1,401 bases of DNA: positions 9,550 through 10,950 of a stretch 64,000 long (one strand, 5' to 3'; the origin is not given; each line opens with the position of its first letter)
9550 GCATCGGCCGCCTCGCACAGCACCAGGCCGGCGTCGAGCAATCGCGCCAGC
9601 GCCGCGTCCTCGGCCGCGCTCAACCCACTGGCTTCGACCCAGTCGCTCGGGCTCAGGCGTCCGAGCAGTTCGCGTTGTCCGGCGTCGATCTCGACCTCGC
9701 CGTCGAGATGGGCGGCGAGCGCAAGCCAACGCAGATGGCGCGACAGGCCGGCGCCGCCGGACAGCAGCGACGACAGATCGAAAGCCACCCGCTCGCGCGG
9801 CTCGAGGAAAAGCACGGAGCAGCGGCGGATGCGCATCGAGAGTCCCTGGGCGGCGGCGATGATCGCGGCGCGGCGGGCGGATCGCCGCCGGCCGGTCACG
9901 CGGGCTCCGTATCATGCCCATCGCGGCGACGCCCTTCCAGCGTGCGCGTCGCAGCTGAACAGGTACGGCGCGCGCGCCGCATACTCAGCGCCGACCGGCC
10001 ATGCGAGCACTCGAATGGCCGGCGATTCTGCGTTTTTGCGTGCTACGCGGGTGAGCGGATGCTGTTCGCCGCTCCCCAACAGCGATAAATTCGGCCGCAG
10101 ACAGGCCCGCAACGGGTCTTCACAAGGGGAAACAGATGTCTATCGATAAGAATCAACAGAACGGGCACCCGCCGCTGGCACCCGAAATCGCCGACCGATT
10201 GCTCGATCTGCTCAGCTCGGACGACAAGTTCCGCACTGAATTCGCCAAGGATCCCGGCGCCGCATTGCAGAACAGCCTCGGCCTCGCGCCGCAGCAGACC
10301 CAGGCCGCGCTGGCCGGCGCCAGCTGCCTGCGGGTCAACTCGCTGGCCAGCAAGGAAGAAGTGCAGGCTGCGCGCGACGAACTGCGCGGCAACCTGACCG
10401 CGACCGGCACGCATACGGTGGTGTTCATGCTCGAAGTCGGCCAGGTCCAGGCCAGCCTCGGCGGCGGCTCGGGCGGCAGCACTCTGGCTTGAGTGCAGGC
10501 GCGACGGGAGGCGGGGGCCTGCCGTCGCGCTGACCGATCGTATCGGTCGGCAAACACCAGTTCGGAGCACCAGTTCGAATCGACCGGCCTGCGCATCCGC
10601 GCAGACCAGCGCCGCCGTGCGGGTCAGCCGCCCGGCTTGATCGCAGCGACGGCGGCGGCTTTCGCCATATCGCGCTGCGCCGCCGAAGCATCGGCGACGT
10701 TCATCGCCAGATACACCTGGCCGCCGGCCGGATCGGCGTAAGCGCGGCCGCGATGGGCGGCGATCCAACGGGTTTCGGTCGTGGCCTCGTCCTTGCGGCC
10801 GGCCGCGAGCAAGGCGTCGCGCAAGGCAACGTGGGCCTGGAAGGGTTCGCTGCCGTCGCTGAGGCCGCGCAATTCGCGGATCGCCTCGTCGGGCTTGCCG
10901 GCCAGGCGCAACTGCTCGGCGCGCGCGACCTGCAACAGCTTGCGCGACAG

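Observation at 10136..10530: Precursor peptide details: NHLP leader, Gly-rich C-terminal core, strong hairpin after the stop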

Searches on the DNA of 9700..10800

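Call 63: search_rna_families(source=window, start=9700, end=10800, threshold=evalue, max_evalue=1)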
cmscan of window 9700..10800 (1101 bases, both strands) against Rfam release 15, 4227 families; matches with E-value up to 1: 2.
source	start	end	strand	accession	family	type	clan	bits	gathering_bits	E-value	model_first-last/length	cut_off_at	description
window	9954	9989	-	RF03606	mir-2071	Gene; miRNA;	-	17.6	100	0.76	1-74/74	no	mir-2071 microRNA precursor family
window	10591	10670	-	RF01390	isrG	Gene; sRNA;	-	13.7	100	0.36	1-279/279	no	isrG Hfq binding RNA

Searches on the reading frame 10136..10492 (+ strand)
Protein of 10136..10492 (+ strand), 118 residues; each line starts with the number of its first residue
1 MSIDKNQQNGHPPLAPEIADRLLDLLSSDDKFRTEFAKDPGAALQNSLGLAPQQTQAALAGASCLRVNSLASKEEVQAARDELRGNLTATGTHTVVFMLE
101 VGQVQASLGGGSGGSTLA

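Call 5: search_protein_families(library=ncbifam, proteins=[window:10136-10492:+], max_evalue=0.01)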
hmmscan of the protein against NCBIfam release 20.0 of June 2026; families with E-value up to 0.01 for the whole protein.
window:10136-10492:+ (118 aa): 2 families
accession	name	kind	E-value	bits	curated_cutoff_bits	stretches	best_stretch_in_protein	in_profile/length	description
TIGR04509.1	mod_pep_NH_fam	subfamily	6.3e-27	93.5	34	1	13-100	1-85/87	NHLP-related RiPP peptide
NF038399.1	NH_RiPP_Os17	domain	2.7e-05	24.2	40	1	20-55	4-40/63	Os1348 family NHLP clan protein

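Call 6: search_protein_families(library=pfam, proteins=[window:10136-10492:+], max_evalue=0.01)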
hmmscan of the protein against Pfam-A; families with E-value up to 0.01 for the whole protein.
window:10136-10492:+ (118 aa): 0 families

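Call 7: find_homologous_proteins(query=window:10136-10489:+, max_evalue=0.001)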
Query window:10136-10489:+ (118 aa): 18 proteins with E <= 0.001 among 56 candidates.
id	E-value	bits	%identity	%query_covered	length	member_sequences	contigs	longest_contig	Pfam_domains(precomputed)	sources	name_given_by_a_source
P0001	3.3e-60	219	92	96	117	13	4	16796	-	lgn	-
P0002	2.1e-36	142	66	93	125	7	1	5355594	-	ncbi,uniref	ncbi:NHLP-related RiPP peptide [Lysobacter firmicutimachus]|uniref:NHLP-related RiPP peptide n=1 Tax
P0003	3.8e-28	116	59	89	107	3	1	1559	-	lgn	-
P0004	5.7e-28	115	59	90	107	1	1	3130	-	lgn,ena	-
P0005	1.4e-21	95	49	87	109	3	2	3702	-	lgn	-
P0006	1.1e-17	82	50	90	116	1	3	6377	-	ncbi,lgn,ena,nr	ncbi:MAG: NHLP-related RiPP peptide [Xanthomonadales bacterium]|nr:NHLP-related RiPP peptide [Xantho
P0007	2.1e-15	75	46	85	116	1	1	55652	-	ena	-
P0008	6.5e-14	70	42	85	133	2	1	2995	-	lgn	-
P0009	1.3e-12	66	40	85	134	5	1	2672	-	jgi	jgi:putative modified peptide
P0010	3.5e-12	65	45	86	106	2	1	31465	-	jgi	jgi:putative modified peptide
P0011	4.2e-11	61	43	84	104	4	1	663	-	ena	-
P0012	4.7e-11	61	41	94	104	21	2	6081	-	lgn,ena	-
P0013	1.4e-9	56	42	81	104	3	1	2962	-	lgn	-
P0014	2.1e-9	56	37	90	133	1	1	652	-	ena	-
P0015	1.4e-8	53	48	65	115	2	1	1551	-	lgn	-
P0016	1.7e-8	53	43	84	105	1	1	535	-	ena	-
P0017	1.5e-7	50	40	82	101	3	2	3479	-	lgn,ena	-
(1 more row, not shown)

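Call 20: search_protein_representatives(alignment_id=A1)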
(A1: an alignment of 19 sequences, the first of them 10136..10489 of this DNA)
Query: 19 sequences, 107 profile positions. Proteins with E-value up to 0.001 (for the whole library): 650; up to 1e-10: 353; up to 1e-30: 6. The best 150 are listed.
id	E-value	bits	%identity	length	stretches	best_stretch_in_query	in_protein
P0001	3.6e-37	142.9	-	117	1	2-104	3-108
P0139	6.7e-35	135.5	-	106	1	4-106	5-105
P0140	3.7e-33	129.9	-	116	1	3-106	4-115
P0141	3.8e-33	129.9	-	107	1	5-106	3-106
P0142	9.8e-33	128.6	-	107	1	1-107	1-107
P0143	6.2e-31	122.8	-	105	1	4-104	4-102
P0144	2.3e-30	121.0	-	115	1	5-105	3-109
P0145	3.3e-30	120.5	-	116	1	8-107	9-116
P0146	9.0e-30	119.1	-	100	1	6-103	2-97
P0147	1.4e-29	118.5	-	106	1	8-105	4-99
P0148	1.7e-29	118.1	-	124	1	3-104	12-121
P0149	2.1e-29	117.8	-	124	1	5-103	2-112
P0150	9.9e-29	115.7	-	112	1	6-106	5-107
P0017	1.9e-28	114.8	-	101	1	5-106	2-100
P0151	3.2e-28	114.1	-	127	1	9-105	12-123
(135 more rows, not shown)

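Call 39: predict_structure(alignment_id=A3)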
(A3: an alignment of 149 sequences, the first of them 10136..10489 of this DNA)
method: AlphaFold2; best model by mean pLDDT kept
length: 118 residues; sequences in the alignment: 149
mean_pLDDT: 67.9   pTM: 0.56
mean pLDDT of the five models: 67.9, 67.3, 67.0, 66.6, 65.6
residues with pLDDT >= 90: 0; 70-90: 62; 50-70: 37; < 50: 19
segments of 3 or more residues with pLDDT < 50: 8-11, 92-94, 109-115
pLDDT, mean of each block of 10 residues (from residue 1): 48 70 84 83 82 72 63 80 72 54 57 45
secondary structure, 60 per line:
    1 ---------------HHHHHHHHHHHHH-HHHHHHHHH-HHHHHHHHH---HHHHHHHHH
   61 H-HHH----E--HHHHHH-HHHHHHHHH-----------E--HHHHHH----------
elements in order: H16-28 H30-38 H40-48 H52-61 H73-78 H80-88 H103-108

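Call 41: fold_search(model_id=the predicted structure, library=pdb)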
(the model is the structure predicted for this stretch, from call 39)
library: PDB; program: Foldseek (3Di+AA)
matches with E <= 10: 55; with E <= 0.001: 0
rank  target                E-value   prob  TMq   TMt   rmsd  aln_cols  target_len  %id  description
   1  4z2d_B                2.4e+00  0.14  0.26  0.10   6.7        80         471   22  Quinolone(Levofloxacin)-DNA cleavage complex of gyrase from S. pneumoniae (released 2016-09-14)
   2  5npk_B                2.5e+00  0.11  0.26  0.07  10.1       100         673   17  1.98A STRUCTURE OF THIOPHENE1 WITH S.AUREUS DNA GYRASE AND DNA (released 2017-07-12)
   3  7bqn_MODEL_1_A        3.0e+00  0.08  0.23  0.23  14.1       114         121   15  Solution NMR structure of fold-C Rei; de novo designed protein with an asymmetric all-alpha topology (released 2021-04-07)
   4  5cdn_R                3.0e+00  0.08  0.25  0.09  12.5       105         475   20  2.8A structure of etoposide with S.aureus DNA gyrase and DNA (released 2015-12-16)
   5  6qtp_A                3.1e+00  0.08  0.25  0.10  12.7       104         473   20  2.37A structure of gepotidacin with S.aureus DNA gyrase and uncleaved DNA (released 2019-03-13)
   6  5cdp_A                3.3e+00  0.08  0.25  0.10  12.7        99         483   19  2.45A structure of etoposide with S.aureus DNA gyrase and DNA (released 2015-12-16)
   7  5npk_b                3.5e+00  0.09  0.25  0.07  10.2       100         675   17  1.98A STRUCTURE OF THIOPHENE1 WITH S.AUREUS DNA GYRASE AND DNA (released 2017-07-12)
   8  2xco                  3.5e+00  0.08  0.25  0.08  12.4       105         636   19  The 3.1A crystal structure of the catalytic core (B'A' region) of Staphylococcus aureus DNA Gyrase (released 2010-08-04)
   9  4z2e_B                3.7e+00  0.08  0.24  0.09   7.8        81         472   22  Quinolone(Trovafloxacin)-DNA cleavage complex of gyrase from S. pneumoniae (released 2016-09-14)
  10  9n26_A                3.7e+00  0.08  0.24  0.07  12.8        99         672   19  DNA gyrase complexed with uncleaved DNA and Compound 148 to 1.96 A resolution (released 2025-04-09)
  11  6qx1_A                4.1e+00  0.08  0.25  0.10   6.7        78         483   20  2.7A structure of benzoisoxazole 3 with S.aureus DNA gyrase and DNA. (released 2019-04-17)
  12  6fqv_C                4.3e+00  0.08  0.25  0.10  10.2       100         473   17  2.60A BINARY COMPLEX OF S.AUREUS GYRASE with UNCLEAVED DNA (released 2018-04-04)
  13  2xct_D                4.3e+00  0.07  0.26  0.07  10.2       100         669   17  The twinned 3.35A structure of S. aureus Gyrase complex with Ciprofloxacin and DNA (released 2010-08-25)
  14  5h4v_B                4.3e+00  0.06  0.27  0.10  10.4       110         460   14  Structure of glutamyl-tRNA synthetase (Xoo1504) from Xanthomonas oryzae pv. oryzae (released 2017-10-11)
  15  7mvs_B                4.3e+00  0.06  0.24  0.07  13.1        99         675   20  DNA gyrase complexed with uncleaved DNA and Compound 7 to 2.6A resolution (released 2021-10-20)
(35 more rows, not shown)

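Call 42: search_solved_structures(query=A3, max_evalue=1, show_alignments=2)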
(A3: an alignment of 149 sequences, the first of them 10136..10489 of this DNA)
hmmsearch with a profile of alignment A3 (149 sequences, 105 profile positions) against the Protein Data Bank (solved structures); distinct sequences matched with E-value up to 1: 8.
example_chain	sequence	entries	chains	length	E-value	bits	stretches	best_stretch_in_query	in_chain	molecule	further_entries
1ahj_A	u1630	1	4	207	0.033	17.2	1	10-53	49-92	NITRILE HYDRATASE (SUBUNIT ALPHA)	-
2ahj_A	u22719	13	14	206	0.033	17.2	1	10-53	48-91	NITRILE HYDRATASE | Nitrile hydratase subunit alpha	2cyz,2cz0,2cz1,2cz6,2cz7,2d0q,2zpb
2qdy_A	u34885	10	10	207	0.034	17.2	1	10-53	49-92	Nitrile hydratase subunit alpha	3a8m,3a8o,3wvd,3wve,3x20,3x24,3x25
3a8g_A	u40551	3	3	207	0.035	17.1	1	10-53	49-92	Nitrile hydratase subunit alpha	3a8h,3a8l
2zcf_A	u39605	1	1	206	0.046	16.8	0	10-52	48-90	Nitrile hydratase subunit alpha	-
2lmg_A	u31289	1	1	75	0.25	14.4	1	42-79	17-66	Heat shock 70 kDa protein 1A/1B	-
7x7p_C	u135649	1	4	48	0.53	13.3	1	37-74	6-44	Holliday junction ATP-dependent DNA helicase RuvA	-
3lof_A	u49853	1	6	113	0.67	13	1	53-79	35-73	Heat shock 70 kDa protein 1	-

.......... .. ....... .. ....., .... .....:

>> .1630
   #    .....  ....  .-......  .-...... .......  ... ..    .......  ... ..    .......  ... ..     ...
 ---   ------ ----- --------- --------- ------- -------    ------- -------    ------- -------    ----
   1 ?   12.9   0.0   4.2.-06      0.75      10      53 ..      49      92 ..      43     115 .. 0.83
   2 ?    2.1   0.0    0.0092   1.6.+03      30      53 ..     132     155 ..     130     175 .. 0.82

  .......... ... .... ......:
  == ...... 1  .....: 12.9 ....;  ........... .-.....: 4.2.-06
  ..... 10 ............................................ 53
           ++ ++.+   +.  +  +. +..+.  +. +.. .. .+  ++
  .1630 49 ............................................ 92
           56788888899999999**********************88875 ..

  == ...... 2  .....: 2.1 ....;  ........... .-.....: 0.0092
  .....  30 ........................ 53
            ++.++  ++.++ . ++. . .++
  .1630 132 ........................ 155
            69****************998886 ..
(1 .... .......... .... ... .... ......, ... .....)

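Call 53: search_protein_families(library=ncbifam, alignment_id=A1, max_evalue=1)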
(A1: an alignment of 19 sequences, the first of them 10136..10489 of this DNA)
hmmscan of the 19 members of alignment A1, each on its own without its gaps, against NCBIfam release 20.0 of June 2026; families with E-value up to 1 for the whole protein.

A. member 1, window:10136-10489:+ (118 aa): 3 families
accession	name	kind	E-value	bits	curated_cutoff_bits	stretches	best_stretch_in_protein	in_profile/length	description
TIGR04509.1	mod_pep_NH_fam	subfamily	6.3e-27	93.5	34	1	13-100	1-85/87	NHLP-related RiPP peptide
NF038399.1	NH_RiPP_Os17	domain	2.7e-05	24.2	40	1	20-55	4-40/63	Os1348 family NHLP clan protein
NF038175.1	IniB_NTERM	domain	0.016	15.1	40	1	20-47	4-30/49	IniB N-terminal domain-containing protein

B. families by the number of members that match (of 19 scanned): 15 families
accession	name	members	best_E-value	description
TIGR04509.1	mod_pep_NH_fam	19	2.6e-32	NHLP-related RiPP peptide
NF038399.1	NH_RiPP_Os17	19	3.1e-07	Os1348 family NHLP clan protein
TIGR03793.1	leader_NHLP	9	0.00028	NHLP leader peptide family RiPP precursor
NF038175.1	IniB_NTERM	9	0.00088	IniB N-terminal domain-containing protein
TIGR01323.1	nitrile_alph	5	0.0024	nitrile hydratase subunit alpha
TIGR04351.1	TOMM_nitrile_2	3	0.015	TIGR04351 family putative TOMM peptide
NF033708.1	T9SS_Cterm_ChiA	2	0.065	T9SS sorting signal type C domain-containing protein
NF001979.1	PRK00768.1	1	0.03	NAD(+) synthase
NF052407.1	NOVOEXAE_fam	1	0.077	NOVOEXAE family nitrogen cycling protein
NF008665.0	PRK11667.1-3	1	0.088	hypothetical protein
TIGR03227.1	PhnS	1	0.094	2-aminoethylphosphonate ABC transporter substrate-binding protein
NF033858.1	ABC2_perm_RbbA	1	0.12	ribosome-associated ATPase/putative transporter RbbA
NF033434.1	AzmA_fam_RiPP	1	0.13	azolemycin family RiPP peptide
NF001244.0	PRK00216.1-5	1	0.13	bifunctional demethylmenaquinone methyltransferase/2-methoxy-6-polyprenyl-1,4-benzoquinol methylase UbiE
NF008199.0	PRK10955.1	1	0.14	envelope stress response regulator transcription factor CpxR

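Call 76: search_protein_families(library=ncbifam, proteins=[P0003, P0004, P0005, P0006, P0007, P0010, P0011, P0013, P0016, P0017], max_evalue=0.5)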
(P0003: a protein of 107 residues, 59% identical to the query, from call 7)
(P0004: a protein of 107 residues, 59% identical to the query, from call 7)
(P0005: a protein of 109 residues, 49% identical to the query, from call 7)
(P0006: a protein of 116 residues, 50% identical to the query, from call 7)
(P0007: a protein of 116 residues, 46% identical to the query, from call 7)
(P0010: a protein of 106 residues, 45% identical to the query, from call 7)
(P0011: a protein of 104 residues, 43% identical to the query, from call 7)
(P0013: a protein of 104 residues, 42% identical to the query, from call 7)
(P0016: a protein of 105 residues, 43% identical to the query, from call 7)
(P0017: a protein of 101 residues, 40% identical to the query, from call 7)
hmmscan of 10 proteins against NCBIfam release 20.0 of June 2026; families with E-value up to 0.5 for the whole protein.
P0003 (107 aa): 5 families
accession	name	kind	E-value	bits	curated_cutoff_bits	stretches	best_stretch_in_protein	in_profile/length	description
TIGR04509.1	mod_pep_NH_fam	subfamily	9.2e-31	105.8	34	1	12-98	1-87/87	NHLP-related RiPP peptide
NF038399.1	NH_RiPP_Os17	domain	1.3e-06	28.4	40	1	19-48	4-33/63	Os1348 family NHLP clan protein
TIGR03793.1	leader_NHLP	domain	0.0027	17.5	50.9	1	18-52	6-40/77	NHLP leader peptide family RiPP precursor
NF038175.1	IniB_NTERM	domain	0.13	12.2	40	1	28-54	12-38/49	IniB N-terminal domain-containing protein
NF033708.1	T9SS_Cterm_ChiA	domain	0.25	11.3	40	1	65-100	13-48/55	T9SS sorting signal type C domain-containing protein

P0004 (107 aa): 5 families
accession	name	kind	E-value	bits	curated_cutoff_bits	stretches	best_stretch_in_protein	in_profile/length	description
TIGR04509.1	mod_pep_NH_fam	subfamily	6.5e-29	99.8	34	1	12-97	1-86/87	NHLP-related RiPP peptide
NF038399.1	NH_RiPP_Os17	domain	6.5e-05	22.9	40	1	20-47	5-32/63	Os1348 family NHLP clan protein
NF038175.1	IniB_NTERM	domain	0.017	15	40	1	19-52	4-36/49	IniB N-terminal domain-containing protein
TIGR04351.1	TOMM_nitrile_2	subfamily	0.039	13.5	65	1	27-53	11-37/48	TIGR04351 family putative TOMM peptide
TIGR03793.1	leader_NHLP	domain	0.14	12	50.9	1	16-51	4-39/77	NHLP leader peptide family RiPP precursor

P0005 (109 aa): 7 families
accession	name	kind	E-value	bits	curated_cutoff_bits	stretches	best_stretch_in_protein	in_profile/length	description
TIGR04509.1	mod_pep_NH_fam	subfamily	4.4e-22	78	34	1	11-99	1-87/87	NHLP-related RiPP peptide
NF038399.1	NH_RiPP_Os17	domain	0.0015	18.6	40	1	17-57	3-43/63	Os1348 family NHLP clan protein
NF001979.1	PRK00768.1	equivalog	0.03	13.8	250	1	65-108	13-56/266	NAD(+) synthase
NF033708.1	T9SS_Cterm_ChiA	domain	0.065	13.1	40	1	66-102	13-49/55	T9SS sorting signal type C domain-containing protein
TIGR01323.1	nitrile_alph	equivalog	0.068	12.7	249.85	1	13-54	37-78/189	nitrile hydratase subunit alpha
NF033434.1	AzmA_fam_RiPP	subfamily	0.13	12.1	35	1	51-65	15-29/36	azolemycin family RiPP peptide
NF008199.0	PRK10955.1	equivalog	0.14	12.1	341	1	19-104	15-98/232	envelope stress response regulator transcription factor CpxR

P0006 (116 aa): 2 families
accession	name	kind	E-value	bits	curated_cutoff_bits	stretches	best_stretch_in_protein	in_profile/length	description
TIGR04509.1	mod_pep_NH_fam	subfamily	2.4e-30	104.4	34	1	23-107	1-87/87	NHLP-related RiPP peptide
NF038399.1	NH_RiPP_Os17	domain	0.008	16.3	40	1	30-59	4-33/63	Os1348 family NHLP clan protein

P0007 (116 aa): 4 families
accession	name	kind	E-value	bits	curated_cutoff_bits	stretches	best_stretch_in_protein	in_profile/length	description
TIGR04509.1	mod_pep_NH_fam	subfamily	2.6e-32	110.7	34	1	12-107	1-87/87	NHLP-related RiPP peptide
NF038399.1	NH_RiPP_Os17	domain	2.3e-05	24.4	40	1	20-50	5-35/63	Os1348 family NHLP clan protein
NF038175.1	IniB_NTERM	domain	0.069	13.1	40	1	18-47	3-31/49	IniB N-terminal domain-containing protein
NF008665.0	PRK11667.1-3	equivalog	0.088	12.8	149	1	54-97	62-104/154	hypothetical protein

P0010 (106 aa): 6 families
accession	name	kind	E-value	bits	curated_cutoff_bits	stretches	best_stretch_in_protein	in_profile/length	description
TIGR04509.1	mod_pep_NH_fam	subfamily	2.7e-27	94.6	34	1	8-92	1-87/87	NHLP-related RiPP peptide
NF038399.1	NH_RiPP_Os17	domain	6.2e-07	29.4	40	1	16-53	5-42/63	Os1348 family NHLP clan protein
NF038175.1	IniB_NTERM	domain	0.0022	17.9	40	1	14-43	3-31/49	IniB N-terminal domain-containing protein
TIGR01323.1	nitrile_alph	equivalog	0.063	12.8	249.85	1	24-56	114-146/189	nitrile hydratase subunit alpha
NF001244.0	PRK00216.1-5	equivalog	0.13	11.5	216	1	34-82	133-181/236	bifunctional demethylmenaquinone methyltransferase/2-methoxy-6-polyprenyl-1,4-benzoquinol methylase UbiE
TIGR03793.1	leader_NHLP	domain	0.2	11.5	50.9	1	15-53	7-45/77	NHLP leader peptide family RiPP precursor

P0011 (104 aa): 5 families
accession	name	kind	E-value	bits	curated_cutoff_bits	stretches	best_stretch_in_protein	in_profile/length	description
TIGR04509.1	mod_pep_NH_fam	subfamily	4.3e-27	94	34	1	9-94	1-86/87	NHLP-related RiPP peptide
NF038399.1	NH_RiPP_Os17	domain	5.2e-06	26.4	40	1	15-44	3-32/63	Os1348 family NHLP clan protein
TIGR03793.1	leader_NHLP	domain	0.00075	19.3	50.9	1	16-49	7-40/77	NHLP leader peptide family RiPP precursor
TIGR01323.1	nitrile_alph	equivalog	0.0024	17.4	249.85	1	5-55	31-81/189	nitrile hydratase subunit alpha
NF052407.1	NOVOEXAE_fam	equivalog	0.077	12.8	70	1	68-88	8-28/40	NOVOEXAE family nitrogen cycling protein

P0013 (104 aa): 5 families
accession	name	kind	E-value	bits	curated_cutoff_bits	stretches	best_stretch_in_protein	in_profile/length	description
TIGR04509.1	mod_pep_NH_fam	subfamily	2.9e-27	94.6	34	1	9-94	1-86/87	NHLP-related RiPP peptide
NF038399.1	NH_RiPP_Os17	domain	3.1e-07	30.4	40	1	15-46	3-34/63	Os1348 family NHLP clan protein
TIGR03793.1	leader_NHLP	domain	0.0063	16.3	50.9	1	16-49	7-40/77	NHLP leader peptide family RiPP precursor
TIGR04351.1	TOMM_nitrile_2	subfamily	0.045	13.3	65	1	23-49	10-36/48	TIGR04351 family putative TOMM peptide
TIGR03227.1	PhnS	equivalog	0.094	11.6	395.3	1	57-102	211-256/360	2-aminoethylphosphonate ABC transporter substrate-binding protein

P0016 (105 aa): 2 families
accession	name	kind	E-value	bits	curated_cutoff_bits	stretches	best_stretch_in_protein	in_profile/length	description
TIGR04509.1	mod_pep_NH_fam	subfamily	2e-26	91.9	34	1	12-96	1-87/87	NHLP-related RiPP peptide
NF038399.1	NH_RiPP_Os17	domain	0.036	14.1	40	1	19-48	4-33/63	Os1348 family NHLP clan protein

P0017 (101 aa): 3 families
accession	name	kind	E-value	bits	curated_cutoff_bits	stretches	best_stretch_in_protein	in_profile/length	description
TIGR04509.1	mod_pep_NH_fam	subfamily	6.7e-23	80.6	34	1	9-92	1-87/87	NHLP-related RiPP peptide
NF038399.1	NH_RiPP_Os17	domain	1.3e-05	25.2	40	1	15-44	3-32/63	Os1348 family NHLP clan protein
NF038175.1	IniB_NTERM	domain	0.0015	18.4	40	1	14-44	2-31/49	IniB N-terminal domain-containing protein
